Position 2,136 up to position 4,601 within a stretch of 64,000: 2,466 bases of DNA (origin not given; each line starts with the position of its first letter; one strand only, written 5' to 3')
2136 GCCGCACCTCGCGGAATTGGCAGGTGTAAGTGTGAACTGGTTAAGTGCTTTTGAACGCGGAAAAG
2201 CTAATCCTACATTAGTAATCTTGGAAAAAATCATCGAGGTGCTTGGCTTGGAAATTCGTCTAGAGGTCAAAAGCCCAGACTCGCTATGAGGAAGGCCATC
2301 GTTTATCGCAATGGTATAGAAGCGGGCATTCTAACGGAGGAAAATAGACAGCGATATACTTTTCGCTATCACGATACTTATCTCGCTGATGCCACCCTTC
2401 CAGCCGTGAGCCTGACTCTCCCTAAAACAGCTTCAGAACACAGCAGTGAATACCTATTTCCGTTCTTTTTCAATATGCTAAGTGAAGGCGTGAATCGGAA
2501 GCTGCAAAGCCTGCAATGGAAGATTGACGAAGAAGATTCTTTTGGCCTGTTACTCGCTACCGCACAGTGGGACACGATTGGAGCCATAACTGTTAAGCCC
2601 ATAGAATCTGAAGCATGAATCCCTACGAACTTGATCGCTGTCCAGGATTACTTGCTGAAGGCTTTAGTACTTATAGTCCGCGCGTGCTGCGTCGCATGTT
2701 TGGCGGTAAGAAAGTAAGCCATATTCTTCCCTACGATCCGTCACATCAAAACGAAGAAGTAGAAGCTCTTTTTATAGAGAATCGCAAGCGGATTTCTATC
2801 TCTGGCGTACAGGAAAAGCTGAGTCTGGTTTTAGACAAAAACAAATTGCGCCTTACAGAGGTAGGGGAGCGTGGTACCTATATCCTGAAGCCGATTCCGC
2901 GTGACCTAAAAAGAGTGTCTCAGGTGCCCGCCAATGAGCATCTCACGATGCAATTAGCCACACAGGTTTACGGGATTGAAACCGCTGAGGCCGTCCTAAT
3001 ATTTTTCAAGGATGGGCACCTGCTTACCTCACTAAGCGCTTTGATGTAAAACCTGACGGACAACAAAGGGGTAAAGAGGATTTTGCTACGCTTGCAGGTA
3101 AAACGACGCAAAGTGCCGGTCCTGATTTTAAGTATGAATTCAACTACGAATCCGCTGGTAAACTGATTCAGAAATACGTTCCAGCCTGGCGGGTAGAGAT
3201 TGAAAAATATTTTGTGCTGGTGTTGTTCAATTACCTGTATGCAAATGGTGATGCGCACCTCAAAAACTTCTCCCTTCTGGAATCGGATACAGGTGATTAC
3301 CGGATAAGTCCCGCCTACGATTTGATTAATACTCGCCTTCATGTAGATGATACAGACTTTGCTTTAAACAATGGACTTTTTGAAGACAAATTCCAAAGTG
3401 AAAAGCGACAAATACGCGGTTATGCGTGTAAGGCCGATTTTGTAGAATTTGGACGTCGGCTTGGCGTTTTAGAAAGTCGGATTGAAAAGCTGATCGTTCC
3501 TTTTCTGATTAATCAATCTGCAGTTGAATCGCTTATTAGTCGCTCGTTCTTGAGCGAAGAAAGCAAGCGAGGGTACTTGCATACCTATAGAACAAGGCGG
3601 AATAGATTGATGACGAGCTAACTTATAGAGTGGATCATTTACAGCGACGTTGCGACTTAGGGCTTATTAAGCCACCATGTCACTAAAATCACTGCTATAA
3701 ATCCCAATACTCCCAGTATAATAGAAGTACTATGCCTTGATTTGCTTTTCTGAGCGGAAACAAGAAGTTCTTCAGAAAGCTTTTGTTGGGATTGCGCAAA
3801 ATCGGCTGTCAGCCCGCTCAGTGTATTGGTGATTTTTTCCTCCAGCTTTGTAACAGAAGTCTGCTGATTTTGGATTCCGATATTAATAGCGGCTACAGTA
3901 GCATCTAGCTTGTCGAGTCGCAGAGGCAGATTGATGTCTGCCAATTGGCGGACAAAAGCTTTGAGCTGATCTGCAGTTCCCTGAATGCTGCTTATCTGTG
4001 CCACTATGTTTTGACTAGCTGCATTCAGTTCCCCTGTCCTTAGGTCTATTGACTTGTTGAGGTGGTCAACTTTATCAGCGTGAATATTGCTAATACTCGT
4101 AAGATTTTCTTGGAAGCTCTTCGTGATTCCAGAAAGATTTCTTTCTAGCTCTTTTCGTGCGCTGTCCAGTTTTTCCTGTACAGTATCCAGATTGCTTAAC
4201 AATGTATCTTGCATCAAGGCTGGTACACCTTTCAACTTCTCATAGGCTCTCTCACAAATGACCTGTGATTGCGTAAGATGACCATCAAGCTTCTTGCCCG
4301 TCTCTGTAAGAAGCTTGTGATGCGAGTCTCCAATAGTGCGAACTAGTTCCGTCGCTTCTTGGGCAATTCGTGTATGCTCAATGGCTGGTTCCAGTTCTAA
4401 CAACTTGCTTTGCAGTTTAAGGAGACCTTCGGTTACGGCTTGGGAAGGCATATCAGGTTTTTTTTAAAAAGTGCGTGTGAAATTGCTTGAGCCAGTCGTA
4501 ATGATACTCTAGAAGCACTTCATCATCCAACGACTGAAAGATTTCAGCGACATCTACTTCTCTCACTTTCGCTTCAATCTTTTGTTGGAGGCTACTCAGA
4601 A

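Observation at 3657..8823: DUF559-nuclease/RecQ-like 1456-aa protein translationally coupled to a tail-anchored coiled-coil protein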

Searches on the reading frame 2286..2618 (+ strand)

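Call 42: search_protein_families(library=pfam, proteins=[window:2286-2618:+], max_evalue=0.001)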
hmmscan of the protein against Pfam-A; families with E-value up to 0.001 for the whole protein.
window:2286-2618:+ (110 aa): 1 family
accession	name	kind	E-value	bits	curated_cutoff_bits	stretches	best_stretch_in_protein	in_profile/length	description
PF13657.11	Couple_hipA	-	1.3e-18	67.7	22.5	1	5-103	2-98/99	HipA N-terminal domain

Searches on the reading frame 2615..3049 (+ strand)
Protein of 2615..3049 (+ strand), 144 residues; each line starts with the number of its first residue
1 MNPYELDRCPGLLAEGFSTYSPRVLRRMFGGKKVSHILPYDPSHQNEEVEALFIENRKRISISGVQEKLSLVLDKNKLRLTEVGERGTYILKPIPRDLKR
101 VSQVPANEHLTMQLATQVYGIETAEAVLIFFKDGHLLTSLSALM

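Call 42: search_protein_families(library=pfam, proteins=[window:2615-3049:+], max_evalue=0.001)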
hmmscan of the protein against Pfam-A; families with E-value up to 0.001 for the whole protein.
window:2615-3049:+ (144 aa): 1 family
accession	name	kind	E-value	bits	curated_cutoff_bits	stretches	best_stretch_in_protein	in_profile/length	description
PF07804.18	HipA_C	-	3.2e-09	37.2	30.5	1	60-137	1-67/213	HipA-like C-terminal domain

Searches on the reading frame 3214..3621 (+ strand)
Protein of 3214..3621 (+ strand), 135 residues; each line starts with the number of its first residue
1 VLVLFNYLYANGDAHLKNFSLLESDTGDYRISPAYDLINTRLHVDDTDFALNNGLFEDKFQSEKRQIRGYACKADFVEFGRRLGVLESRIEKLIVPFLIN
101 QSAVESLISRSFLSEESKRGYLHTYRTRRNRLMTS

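Call 42: search_protein_families(library=pfam, proteins=[window:3214-3621:+], max_evalue=0.001)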
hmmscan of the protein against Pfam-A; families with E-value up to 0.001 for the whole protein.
window:3214-3621:+ (135 aa): 1 family
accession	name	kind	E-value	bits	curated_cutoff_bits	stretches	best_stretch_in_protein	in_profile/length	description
PF07804.18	HipA_C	-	1.8e-13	51.1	30.5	1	3-93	126-201/213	HipA-like C-terminal domain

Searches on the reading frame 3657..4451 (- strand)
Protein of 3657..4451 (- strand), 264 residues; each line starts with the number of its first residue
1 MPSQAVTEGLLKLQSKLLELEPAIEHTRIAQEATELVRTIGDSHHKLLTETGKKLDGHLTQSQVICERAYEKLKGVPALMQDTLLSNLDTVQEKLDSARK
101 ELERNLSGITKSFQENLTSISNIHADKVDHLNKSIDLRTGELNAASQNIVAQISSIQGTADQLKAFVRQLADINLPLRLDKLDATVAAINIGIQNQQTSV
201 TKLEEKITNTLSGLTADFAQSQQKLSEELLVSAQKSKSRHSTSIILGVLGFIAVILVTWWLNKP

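Call 5: search_protein_families(library=padloc, proteins=[window:3657-4451:-], max_evalue=0.01)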
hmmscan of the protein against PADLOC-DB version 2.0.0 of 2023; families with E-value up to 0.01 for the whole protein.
window:3657-4451:- (264 aa): 10 families
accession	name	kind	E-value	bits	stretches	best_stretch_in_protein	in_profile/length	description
PDLC00648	ZorA3|ZorA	-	2.6e-05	21.2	1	26-232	254-429/692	MotA/ExbB/TolQ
PDLC03859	LmuB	-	0.00035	17.9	1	24-218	292-486/611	-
PDLC00006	DruC1|DruC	-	0.00085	15.9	1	174-227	165-221/626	Unknown function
PDLC03865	LmuB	-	0.0011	15.2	1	67-224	607-777/1007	-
PDLC04886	PDC-S06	-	0.0018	15.1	1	33-210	285-453/727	-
PDLC00647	ZorA3|ZorA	-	0.0042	13.6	1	26-235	260-468/780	MotA/ExbB/TolQ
PDLC02668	DndD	-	0.0048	13.9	1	74-239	325-487/659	DndD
PDLC02756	PbeC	-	0.0076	13.3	1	92-235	216-358/643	PbeC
PDLC02667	DndD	-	0.0078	13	1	90-229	213-351/657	DndD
PDLC00550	JetC2|JetC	-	0.0091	11.7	0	8-223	756-968/1355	DUF3584 domain; MukB-like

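Call 6: search_protein_families(library=pfam, proteins=[window:3657-4451:-], max_evalue=0.01)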
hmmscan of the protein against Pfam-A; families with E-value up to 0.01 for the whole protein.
window:3657-4451:- (264 aa): 3 families
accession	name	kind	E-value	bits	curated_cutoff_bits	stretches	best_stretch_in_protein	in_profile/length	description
PF01442.23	Apolipoprotein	-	0.0027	17.9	90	1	65-148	89-176/190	Apolipoprotein A1/A4/E domain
PF24564.1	DUF7605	-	0.0028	18.1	27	0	80-154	54-127/183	Domain of unknown function (DUF7605)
PF10046.14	BLOC1_2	-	0.0034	18.2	33.4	0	115-189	12-84/96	Biogenesis of lysosome-related organelles complex-1 subunit 2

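Call 7: search_protein_families(library=ncbifam, proteins=[window:3657-4451:-], max_evalue=0.1)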
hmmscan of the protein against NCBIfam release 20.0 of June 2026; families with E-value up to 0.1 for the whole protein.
window:3657-4451:- (264 aa): 3 families
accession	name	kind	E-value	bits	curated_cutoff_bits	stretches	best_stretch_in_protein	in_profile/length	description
NF033454.1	BREX_5_MTaseX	exception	0.018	12.6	900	1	86-211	918-1040/1404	BREX-5 system adenine-specific DNA-methyltransferase PglX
NF008987.0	PRK12334.1-1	equivalog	0.038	13.1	375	1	25-126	148-253/326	nucleoside triphosphate pyrophosphohydrolase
NF011854.0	PRK15326.1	equivalog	0.087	13.5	96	0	182-234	9-60/80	type III secretion system needle complex protein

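Call 63: find_homologous_proteins(query=window:3657-4451:-, max_evalue=0.001)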
Query window:3657-4451:- (264 aa): 2 proteins with E <= 0.001 among 1455 candidates.
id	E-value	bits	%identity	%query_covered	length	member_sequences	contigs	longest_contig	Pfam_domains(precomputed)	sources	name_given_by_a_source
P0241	3.1e-159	546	100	100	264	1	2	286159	-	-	-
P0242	1.1e-77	279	53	98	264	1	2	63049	-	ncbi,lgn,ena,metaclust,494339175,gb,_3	metaclust:\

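Call 74: find_encoding_contigs(protein=window:3657-4451:-, flank=1000, max_places=3)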
Protein window:3657-4451:- (264 aa): 4 contigs read that carry it; 1 place shown.
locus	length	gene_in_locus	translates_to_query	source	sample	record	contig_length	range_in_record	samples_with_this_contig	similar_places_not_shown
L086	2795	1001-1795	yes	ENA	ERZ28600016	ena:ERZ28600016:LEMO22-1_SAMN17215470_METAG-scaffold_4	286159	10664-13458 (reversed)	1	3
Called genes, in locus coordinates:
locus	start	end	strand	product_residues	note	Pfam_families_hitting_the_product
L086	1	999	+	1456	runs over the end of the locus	PF00270:DEAD, PF00271:Helicase_C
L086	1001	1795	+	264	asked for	-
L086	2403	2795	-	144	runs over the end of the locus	PF07804:HipA_C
